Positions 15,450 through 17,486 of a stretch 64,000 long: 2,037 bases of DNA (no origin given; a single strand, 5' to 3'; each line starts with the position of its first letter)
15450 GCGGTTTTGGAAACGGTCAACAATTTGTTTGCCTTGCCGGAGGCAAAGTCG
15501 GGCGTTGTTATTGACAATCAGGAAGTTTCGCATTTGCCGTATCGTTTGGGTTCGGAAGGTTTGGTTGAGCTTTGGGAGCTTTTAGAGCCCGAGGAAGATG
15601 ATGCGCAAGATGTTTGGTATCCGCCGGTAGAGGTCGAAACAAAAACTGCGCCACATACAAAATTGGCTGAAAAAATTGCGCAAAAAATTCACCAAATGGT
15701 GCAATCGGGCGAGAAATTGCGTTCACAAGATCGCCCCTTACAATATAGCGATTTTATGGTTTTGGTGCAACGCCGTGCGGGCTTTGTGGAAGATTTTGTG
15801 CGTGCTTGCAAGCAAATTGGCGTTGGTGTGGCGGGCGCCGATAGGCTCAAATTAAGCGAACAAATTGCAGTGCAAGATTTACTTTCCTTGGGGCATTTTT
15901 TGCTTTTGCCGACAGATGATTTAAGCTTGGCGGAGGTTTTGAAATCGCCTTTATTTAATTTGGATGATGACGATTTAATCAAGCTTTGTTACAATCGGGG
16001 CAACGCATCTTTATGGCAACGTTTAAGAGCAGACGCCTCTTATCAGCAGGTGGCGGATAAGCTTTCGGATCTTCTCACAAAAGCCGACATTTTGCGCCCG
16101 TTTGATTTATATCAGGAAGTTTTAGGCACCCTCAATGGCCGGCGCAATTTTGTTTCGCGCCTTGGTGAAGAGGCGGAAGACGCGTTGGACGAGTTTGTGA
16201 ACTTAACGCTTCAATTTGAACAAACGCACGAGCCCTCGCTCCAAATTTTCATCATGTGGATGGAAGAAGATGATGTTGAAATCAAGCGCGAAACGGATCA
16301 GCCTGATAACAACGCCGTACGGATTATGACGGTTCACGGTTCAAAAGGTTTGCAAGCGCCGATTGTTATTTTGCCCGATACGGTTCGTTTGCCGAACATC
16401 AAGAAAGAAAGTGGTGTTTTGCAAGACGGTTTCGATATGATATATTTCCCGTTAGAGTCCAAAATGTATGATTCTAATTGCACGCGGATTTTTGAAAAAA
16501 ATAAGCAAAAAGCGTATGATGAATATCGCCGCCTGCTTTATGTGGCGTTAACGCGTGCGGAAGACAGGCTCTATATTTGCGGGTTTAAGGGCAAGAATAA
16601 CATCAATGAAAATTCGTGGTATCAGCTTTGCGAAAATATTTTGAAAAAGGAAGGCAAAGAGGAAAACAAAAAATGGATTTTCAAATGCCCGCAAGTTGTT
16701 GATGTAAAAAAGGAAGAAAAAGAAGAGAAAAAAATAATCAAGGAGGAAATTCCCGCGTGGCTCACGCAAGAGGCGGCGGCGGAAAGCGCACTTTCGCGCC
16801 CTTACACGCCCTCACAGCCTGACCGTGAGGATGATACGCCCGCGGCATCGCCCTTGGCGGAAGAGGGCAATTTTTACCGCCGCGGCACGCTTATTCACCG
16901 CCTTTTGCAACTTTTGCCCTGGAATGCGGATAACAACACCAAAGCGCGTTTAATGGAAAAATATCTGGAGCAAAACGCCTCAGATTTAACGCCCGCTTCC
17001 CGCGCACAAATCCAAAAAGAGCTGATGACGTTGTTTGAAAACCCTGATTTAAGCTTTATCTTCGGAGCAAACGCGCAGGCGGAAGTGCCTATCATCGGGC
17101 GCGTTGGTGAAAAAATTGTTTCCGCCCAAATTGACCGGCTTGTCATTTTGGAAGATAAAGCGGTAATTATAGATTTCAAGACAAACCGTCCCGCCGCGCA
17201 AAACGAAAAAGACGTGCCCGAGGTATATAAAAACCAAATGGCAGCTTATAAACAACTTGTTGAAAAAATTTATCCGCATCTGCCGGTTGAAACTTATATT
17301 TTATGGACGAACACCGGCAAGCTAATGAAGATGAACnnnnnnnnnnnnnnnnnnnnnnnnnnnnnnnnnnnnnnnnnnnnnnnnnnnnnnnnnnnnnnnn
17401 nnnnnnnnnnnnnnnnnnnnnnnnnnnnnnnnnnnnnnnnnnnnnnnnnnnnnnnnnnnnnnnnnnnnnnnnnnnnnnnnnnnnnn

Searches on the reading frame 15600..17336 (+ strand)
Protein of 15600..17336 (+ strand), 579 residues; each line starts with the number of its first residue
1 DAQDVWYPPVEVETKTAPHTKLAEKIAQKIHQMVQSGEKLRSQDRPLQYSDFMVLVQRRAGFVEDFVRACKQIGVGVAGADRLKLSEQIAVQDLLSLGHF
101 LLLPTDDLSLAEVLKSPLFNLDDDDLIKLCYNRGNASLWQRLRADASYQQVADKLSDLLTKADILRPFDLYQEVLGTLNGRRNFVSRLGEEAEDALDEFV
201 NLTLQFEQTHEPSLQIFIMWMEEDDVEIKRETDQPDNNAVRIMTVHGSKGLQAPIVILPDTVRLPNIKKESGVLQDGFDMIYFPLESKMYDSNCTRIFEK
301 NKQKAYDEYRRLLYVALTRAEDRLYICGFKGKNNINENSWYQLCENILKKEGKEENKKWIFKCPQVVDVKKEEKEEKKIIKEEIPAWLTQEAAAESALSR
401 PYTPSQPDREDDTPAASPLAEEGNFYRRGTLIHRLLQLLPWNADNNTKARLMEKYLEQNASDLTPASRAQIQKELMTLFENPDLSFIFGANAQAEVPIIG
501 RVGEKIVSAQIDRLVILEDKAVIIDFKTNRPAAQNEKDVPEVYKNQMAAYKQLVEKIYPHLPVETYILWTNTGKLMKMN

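Call 26: find_related_loci(query=window:15600-17336:+, collection=genome_contigs, flank=8000)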
Query window:15600-17336:+ (579 aa) in genome_contigs; peptide patterns used: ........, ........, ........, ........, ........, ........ (x = any residue, [..] = any of these).
112 stretches matched a pattern; 10 encode a relative of the query (tblastn E <= 1e-3); 10 distinct loci.
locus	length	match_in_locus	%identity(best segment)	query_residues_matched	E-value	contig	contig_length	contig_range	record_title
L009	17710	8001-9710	54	6-578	0e+0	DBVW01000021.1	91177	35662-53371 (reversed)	MAG TPA_asm: Alphaproteobacteria bacterium UBA1254 UBA1254_contig_34197, whole genome shotgun sequence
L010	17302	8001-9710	46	4-578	4e-165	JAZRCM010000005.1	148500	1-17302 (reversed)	MAG: Alphaproteobacteria bacterium isolate T1900045514_YK20190208.MAGScoT_cleanbin_000005 SGB_7587_k141_887239, whole ge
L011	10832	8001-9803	36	17-578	1e-108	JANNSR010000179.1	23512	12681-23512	MAG: Hyphomicrobium sp. isolate SOY_31_metabat_165_sub SOY_31_k141_1307504, whole genome shotgun sequence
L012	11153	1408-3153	36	22-578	1e-102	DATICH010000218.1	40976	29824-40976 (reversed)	MAG TPA_asm: Methyloceanibacter sp. isolate SMAG_U16311 k141_402371, whole genome shotgun sequence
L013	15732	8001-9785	34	1-579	1e-92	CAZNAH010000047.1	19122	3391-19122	MAG TPA_asm: uncultured Hyphomicrobiaceae bacterium isolate SRP290908_co1_155 genome assembly, contig: NODE_3805_length_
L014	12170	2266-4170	33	20-578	7e-92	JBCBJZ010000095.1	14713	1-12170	MAG: Pseudomonadota bacterium isolate J06627_12 NODE_95_length_14713_cov_5.500820, whole genome shotgun sequence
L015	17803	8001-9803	34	6-578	9e-81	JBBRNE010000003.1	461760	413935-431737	MAG: Hyphomicrobiales bacterium isolate La1_metabat2.115 LA1C_B2.115_k141_2099040L_461760_cov_37.4460, whole genome shot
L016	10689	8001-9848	35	2-578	5e-103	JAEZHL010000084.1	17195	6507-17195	MAG: Proteobacteria bacterium isolate OH_CDB_135 k127_1812402, whole genome shotgun sequence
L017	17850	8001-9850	39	4-578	4e-76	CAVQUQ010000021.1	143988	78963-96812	MAG: uncultured Alphaproteobacteria bacterium isolate MFD10007.bin.2.1 genome assembly, contig: contig_53707, whole geno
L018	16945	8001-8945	23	3-324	4e-14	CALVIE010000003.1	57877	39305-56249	MAG: uncultured Bacilli bacterium isolate BRZ_BF__bin111 genome assembly, contig: BRZ_BF__NODE_706_length_57877_cov_14.0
